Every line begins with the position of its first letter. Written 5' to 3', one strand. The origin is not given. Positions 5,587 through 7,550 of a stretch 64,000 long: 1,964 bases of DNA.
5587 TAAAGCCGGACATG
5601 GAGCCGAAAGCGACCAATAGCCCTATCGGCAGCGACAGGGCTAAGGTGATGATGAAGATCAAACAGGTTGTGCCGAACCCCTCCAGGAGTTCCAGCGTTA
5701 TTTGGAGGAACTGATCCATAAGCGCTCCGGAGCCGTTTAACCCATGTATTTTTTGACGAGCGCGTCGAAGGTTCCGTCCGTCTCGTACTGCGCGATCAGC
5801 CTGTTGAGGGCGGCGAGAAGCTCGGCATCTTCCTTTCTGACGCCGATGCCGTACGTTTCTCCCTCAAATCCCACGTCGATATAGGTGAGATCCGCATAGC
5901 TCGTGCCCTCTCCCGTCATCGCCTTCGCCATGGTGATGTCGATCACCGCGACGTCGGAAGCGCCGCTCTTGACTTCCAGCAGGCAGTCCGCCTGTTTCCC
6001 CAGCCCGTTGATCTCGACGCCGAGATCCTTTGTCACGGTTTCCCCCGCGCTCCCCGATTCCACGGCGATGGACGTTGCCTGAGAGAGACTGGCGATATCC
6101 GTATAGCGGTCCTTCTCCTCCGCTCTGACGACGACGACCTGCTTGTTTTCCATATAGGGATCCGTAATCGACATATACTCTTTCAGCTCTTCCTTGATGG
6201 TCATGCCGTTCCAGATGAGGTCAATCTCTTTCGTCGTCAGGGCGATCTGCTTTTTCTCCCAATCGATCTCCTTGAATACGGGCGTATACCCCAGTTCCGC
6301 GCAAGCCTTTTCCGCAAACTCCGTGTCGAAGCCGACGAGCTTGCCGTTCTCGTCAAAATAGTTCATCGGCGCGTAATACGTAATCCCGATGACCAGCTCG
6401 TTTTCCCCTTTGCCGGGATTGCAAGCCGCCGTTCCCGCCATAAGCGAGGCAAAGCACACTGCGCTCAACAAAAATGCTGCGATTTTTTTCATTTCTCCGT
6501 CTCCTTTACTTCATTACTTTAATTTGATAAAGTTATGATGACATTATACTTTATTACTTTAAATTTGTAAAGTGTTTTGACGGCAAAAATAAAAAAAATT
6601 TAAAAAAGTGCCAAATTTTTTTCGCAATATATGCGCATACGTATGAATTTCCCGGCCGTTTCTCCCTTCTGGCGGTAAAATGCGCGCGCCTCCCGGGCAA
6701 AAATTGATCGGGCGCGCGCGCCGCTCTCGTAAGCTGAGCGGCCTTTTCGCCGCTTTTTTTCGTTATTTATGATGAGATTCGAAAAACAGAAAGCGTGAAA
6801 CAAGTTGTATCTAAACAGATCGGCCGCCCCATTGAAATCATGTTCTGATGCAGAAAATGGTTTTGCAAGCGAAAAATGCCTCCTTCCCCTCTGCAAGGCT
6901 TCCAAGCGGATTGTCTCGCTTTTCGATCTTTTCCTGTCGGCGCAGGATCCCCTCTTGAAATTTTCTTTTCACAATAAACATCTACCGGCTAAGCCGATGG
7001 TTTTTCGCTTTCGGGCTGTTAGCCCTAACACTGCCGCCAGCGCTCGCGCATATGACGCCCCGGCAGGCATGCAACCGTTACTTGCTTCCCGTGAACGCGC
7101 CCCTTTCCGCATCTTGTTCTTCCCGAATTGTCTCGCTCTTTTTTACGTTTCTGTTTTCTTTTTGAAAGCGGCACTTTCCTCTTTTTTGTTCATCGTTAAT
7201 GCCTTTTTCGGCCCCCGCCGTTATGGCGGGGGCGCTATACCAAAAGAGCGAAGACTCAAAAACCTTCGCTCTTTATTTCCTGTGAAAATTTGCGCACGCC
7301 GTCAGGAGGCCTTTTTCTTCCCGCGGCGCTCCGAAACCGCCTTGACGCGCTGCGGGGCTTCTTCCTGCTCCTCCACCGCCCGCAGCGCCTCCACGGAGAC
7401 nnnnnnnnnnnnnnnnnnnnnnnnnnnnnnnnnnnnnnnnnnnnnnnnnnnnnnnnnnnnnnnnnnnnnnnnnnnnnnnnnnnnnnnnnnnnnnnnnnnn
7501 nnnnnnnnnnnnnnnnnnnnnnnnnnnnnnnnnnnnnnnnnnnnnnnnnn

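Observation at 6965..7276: Repeat family 1: ~310-bp non-coding element in three copies, each ending in a bidirectional terminator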

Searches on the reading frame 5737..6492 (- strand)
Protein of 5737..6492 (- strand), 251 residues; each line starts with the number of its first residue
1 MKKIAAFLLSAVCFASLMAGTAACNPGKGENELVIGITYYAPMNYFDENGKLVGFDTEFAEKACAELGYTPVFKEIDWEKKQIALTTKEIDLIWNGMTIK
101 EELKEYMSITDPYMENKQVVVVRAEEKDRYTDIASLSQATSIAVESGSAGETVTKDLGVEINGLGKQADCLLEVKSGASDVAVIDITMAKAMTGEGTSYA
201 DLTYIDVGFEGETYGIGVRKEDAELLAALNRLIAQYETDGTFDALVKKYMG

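Call 41: find_encoding_contigs(protein=window:5737-6492:-, flank=2500, max_places=10)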
Protein window:5737-6492:- (251 aa): 23 contigs read that carry it; 4 places shown.
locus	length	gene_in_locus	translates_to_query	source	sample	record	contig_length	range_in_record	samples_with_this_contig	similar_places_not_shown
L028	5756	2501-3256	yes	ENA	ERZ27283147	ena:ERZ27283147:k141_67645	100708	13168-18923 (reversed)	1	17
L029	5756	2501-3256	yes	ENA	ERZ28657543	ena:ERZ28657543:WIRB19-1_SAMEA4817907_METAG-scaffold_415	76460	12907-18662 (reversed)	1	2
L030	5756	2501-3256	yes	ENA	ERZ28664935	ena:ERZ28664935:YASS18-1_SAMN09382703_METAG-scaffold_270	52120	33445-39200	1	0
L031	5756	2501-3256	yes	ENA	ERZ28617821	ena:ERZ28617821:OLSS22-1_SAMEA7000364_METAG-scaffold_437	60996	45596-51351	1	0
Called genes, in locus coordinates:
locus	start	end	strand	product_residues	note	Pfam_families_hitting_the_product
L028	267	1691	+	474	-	PF00535:Glycos_transf_2, PF13641:Glyco_tranf_2_3, PF13632:Glyco_trans_2_3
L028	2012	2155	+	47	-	-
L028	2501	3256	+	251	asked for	PF00497:SBP_bac_3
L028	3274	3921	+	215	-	PF00528:BPD_transp_1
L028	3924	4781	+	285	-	PF02463:SMC_N (weak), PF13476:AAA_23 (weak), PF00005:ABC_tran, PF13304:AAA_21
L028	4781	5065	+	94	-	PF01371:Trp_repressor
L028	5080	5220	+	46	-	-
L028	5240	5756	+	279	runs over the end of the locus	PF10418:DHODB_Fe-S_bind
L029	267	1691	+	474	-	PF00535:Glycos_transf_2, PF13641:Glyco_tranf_2_3, PF13632:Glyco_trans_2_3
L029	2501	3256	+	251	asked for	PF00497:SBP_bac_3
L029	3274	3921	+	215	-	PF00528:BPD_transp_1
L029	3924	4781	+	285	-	PF02463:SMC_N (weak), PF13476:AAA_23 (weak), PF00005:ABC_tran, PF13304:AAA_21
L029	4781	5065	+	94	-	PF01371:Trp_repressor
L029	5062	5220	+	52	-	-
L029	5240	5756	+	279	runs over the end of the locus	PF10418:DHODB_Fe-S_bind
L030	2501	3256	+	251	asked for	PF00497:SBP_bac_3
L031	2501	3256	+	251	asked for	PF00497:SBP_bac_3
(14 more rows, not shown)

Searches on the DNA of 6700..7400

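Call 9: search_rna_families(source=window, start=6700, end=7400, threshold=evalue, max_evalue=10)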
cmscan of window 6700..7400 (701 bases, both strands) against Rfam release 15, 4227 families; matches with E-value up to 10: 9.
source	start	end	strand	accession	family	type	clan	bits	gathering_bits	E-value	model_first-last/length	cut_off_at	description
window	7212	7231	-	RF02628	Hrs1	Gene; sRNA;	-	17.9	56.4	0.84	9-28/74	no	Hfq-regulated sRNA 1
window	7213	7230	-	RF03085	abiF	Gene; sRNA;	-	16.6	37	5.4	1-37/37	no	abiF RNA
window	7184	7279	+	RF02432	SpF25_sRNA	Gene; sRNA;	-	16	48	9.8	1-102/102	no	Streptococcus sRNA SpF25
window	6925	7005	+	RF02701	PsrR1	Gene; sRNA;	-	15.9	42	3.5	1-79/79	no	Photosynthesis regulatory RNA1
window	7204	7276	-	RF02270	nse_sRNA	Gene;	-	15.9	75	8.1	1-73/73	no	Neisseria sigma-E sRNA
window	7154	7241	+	RF00021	Spot_42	Gene; sRNA;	-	15.1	80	4.2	1-115/115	no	Spot 42 RNA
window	6954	6971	-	RF04357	Plastid-ndhA-ndhB-2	Intron;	CL00155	14.3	53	4.2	12-29/41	no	Plastid-ndhA-ndhB-2 group II-D5 intron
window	7135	7253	-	RF03045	proV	Gene; sRNA;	-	13.3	88.5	1.8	1-149/149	no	proV RNA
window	6710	6759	+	RF02241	Xoo2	Gene; sRNA;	-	13.3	45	7.8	1-78/78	no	Xanthomonadaceae sRNA Xoo2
